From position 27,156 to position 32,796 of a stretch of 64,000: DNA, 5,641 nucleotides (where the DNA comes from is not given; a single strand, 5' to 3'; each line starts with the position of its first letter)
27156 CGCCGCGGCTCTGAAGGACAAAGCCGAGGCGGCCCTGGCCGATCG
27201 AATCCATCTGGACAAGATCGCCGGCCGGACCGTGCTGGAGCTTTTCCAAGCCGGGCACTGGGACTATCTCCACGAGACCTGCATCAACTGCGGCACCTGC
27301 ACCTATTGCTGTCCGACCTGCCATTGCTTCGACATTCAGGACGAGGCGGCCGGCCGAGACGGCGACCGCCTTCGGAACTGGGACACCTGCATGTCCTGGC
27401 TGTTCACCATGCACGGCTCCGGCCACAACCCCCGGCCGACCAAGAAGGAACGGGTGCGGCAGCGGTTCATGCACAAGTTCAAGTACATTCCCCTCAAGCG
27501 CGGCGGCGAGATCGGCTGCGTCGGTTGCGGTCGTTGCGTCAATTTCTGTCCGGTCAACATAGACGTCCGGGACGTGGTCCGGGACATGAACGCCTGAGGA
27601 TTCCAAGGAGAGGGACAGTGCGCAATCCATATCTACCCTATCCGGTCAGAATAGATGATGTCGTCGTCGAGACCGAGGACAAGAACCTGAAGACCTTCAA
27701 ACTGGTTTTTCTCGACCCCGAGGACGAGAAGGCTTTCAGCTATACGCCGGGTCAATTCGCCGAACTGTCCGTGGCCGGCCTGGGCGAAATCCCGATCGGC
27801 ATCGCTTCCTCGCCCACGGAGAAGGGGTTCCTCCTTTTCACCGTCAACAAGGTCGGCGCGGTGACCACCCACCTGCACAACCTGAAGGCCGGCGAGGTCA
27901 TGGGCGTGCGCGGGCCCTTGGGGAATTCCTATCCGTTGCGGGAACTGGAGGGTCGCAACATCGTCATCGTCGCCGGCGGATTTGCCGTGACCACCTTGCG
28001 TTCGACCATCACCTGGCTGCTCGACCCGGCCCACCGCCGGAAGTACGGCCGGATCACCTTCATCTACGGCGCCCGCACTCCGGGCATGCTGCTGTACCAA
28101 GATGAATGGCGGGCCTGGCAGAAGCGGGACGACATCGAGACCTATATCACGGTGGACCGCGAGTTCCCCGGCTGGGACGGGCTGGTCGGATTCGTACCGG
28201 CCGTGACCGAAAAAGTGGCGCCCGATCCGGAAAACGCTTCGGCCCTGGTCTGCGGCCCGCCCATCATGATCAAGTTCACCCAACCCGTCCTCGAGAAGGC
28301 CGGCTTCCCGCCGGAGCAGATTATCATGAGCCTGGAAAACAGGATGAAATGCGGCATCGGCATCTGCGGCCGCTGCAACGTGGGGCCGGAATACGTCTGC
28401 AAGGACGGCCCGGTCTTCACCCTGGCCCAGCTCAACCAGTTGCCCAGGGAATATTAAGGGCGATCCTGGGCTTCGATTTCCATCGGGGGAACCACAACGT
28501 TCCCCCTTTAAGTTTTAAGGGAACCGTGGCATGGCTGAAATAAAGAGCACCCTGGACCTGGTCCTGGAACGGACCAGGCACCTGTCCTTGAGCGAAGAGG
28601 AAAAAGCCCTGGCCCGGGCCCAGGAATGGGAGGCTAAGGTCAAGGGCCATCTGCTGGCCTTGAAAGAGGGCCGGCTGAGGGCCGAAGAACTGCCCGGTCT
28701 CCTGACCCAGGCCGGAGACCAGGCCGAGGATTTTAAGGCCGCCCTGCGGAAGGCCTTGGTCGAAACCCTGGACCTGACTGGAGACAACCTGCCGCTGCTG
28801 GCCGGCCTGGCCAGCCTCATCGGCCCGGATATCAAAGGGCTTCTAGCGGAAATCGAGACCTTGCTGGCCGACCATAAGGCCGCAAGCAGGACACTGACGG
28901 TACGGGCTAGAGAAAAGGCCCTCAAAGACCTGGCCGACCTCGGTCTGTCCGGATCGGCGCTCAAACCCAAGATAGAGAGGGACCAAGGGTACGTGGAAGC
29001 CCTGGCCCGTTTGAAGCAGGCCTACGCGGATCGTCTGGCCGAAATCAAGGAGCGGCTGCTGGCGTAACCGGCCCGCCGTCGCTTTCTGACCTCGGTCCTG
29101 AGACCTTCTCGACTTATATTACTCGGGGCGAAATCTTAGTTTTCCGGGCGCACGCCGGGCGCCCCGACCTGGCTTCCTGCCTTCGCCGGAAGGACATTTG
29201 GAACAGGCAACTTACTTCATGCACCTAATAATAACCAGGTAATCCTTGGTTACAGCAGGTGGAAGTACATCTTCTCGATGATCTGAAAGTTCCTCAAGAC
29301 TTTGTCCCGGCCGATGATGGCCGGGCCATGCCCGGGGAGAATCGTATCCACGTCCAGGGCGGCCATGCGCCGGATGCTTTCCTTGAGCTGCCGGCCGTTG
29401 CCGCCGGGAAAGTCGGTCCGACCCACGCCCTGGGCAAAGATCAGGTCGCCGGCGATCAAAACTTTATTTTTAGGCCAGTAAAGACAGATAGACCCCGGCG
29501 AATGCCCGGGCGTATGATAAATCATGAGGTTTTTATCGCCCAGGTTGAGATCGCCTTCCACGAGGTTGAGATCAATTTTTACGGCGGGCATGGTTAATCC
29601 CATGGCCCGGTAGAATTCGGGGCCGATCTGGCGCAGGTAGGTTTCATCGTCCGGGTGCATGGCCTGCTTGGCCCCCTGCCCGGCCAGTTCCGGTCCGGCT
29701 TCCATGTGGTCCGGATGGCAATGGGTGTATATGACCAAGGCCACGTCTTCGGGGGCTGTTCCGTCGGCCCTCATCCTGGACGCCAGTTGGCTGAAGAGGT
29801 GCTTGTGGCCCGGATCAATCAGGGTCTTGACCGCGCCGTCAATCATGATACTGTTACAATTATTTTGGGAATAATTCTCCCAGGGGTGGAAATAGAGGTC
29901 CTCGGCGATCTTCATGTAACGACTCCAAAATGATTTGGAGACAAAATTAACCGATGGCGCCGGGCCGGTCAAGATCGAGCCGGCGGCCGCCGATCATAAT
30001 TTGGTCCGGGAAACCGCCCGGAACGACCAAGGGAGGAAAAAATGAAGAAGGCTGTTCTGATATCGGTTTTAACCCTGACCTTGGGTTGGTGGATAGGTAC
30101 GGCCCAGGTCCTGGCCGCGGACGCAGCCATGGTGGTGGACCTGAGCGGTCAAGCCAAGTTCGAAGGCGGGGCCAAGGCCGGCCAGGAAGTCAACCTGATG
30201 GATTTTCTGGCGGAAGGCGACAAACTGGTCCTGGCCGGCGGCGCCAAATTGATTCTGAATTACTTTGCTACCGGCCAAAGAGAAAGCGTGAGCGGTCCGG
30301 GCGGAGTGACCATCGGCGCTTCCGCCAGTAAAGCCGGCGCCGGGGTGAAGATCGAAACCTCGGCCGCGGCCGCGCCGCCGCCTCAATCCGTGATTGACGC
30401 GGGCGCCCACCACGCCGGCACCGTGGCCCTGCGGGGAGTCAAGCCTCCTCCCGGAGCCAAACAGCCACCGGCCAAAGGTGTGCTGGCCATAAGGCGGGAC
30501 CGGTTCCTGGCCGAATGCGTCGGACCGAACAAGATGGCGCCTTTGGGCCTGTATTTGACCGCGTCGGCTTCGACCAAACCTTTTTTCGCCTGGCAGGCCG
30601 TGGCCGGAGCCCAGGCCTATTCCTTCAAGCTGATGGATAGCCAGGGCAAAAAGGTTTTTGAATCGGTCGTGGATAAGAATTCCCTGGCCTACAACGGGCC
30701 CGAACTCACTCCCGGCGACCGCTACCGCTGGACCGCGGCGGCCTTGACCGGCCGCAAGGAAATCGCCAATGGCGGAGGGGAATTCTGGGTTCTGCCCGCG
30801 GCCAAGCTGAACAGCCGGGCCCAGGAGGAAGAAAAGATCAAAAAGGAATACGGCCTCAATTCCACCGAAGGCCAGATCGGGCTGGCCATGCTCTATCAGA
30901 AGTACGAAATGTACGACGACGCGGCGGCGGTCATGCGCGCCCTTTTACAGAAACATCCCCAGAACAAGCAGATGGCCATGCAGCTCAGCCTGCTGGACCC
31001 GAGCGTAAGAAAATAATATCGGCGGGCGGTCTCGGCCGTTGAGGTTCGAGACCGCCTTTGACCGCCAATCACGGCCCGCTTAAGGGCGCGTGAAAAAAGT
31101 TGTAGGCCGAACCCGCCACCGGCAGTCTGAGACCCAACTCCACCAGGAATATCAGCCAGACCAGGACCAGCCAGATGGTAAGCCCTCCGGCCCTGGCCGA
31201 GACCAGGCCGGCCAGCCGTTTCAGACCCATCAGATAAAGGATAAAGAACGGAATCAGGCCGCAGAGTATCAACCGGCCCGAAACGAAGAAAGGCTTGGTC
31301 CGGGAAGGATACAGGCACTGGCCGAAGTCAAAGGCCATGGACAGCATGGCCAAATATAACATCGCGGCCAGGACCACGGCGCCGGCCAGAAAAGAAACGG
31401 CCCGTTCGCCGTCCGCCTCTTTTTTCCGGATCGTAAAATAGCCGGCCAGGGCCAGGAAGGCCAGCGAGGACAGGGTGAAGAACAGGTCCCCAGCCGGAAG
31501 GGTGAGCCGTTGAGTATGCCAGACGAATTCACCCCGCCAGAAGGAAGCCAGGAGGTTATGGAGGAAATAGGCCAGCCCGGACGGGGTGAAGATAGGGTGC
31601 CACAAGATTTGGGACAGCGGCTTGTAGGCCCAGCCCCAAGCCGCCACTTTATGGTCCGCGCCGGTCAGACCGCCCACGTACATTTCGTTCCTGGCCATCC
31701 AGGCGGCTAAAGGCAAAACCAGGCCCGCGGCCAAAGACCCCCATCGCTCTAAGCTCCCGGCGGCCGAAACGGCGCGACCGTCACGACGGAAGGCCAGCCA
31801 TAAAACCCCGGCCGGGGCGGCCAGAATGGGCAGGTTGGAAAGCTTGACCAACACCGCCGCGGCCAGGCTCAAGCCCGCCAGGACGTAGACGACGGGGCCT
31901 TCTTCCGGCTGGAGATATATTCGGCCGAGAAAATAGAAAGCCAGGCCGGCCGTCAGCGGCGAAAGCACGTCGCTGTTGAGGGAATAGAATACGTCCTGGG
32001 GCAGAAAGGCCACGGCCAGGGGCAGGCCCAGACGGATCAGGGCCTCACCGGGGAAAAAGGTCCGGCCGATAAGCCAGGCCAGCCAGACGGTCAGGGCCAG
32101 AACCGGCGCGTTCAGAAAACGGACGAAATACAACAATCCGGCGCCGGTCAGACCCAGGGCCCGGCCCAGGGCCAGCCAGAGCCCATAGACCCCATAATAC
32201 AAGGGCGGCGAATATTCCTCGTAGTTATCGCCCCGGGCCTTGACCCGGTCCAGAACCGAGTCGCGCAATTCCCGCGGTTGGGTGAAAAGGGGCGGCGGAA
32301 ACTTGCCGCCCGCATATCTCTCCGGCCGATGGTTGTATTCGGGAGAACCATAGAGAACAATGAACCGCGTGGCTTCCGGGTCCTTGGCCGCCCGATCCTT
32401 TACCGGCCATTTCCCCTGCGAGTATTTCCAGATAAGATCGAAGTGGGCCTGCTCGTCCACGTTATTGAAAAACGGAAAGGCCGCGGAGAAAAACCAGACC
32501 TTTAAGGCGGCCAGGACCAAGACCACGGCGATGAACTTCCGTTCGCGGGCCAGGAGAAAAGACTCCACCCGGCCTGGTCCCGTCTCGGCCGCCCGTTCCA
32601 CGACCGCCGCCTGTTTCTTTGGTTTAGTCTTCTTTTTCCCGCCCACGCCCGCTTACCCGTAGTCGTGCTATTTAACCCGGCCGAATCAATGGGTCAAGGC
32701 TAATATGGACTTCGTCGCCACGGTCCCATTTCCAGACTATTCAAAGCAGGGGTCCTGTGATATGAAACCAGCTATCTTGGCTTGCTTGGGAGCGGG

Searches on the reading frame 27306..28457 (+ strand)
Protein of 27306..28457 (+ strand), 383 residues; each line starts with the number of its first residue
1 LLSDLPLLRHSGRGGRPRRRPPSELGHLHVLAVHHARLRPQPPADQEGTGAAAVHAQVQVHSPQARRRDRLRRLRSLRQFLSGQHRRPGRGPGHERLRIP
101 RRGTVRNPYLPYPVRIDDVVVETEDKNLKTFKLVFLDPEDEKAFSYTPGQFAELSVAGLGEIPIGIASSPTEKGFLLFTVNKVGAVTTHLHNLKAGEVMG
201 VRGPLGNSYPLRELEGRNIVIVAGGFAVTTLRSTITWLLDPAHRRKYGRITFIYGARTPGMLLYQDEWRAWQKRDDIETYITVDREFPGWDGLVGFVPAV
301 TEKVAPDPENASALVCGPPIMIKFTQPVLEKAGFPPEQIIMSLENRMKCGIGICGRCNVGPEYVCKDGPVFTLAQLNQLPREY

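Call 72: search_protein_families(library=pfam, proteins=[window:27306-28457:+], max_evalue=0.000001)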
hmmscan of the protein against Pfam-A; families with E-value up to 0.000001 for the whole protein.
window:27306-28457:+ (383 aa): 2 families
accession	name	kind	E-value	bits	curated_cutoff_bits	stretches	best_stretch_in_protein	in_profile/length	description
PF00175.26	NAD_binding_1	-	3.2e-13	50.7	22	1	222-326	2-108/109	Oxidoreductase NAD-binding domain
PF10418.14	DHODB_Fe-S_bind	-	5.1e-11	42.6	23.9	1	344-376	1-40/41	Iron-sulfur cluster binding domain of dihydroorotate dehydrogenase B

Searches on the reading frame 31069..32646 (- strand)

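Call 72: search_protein_families(library=pfam, proteins=[window:31069-32646:-], max_evalue=0.000001)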
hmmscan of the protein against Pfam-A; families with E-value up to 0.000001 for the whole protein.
window:31069-32646:- (525 aa): 1 family
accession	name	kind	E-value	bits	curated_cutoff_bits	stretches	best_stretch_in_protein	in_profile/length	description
PF09913.15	DUF2142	-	1.2e-13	51.1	30.1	1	53-436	7-374/395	Predicted membrane protein (DUF2142)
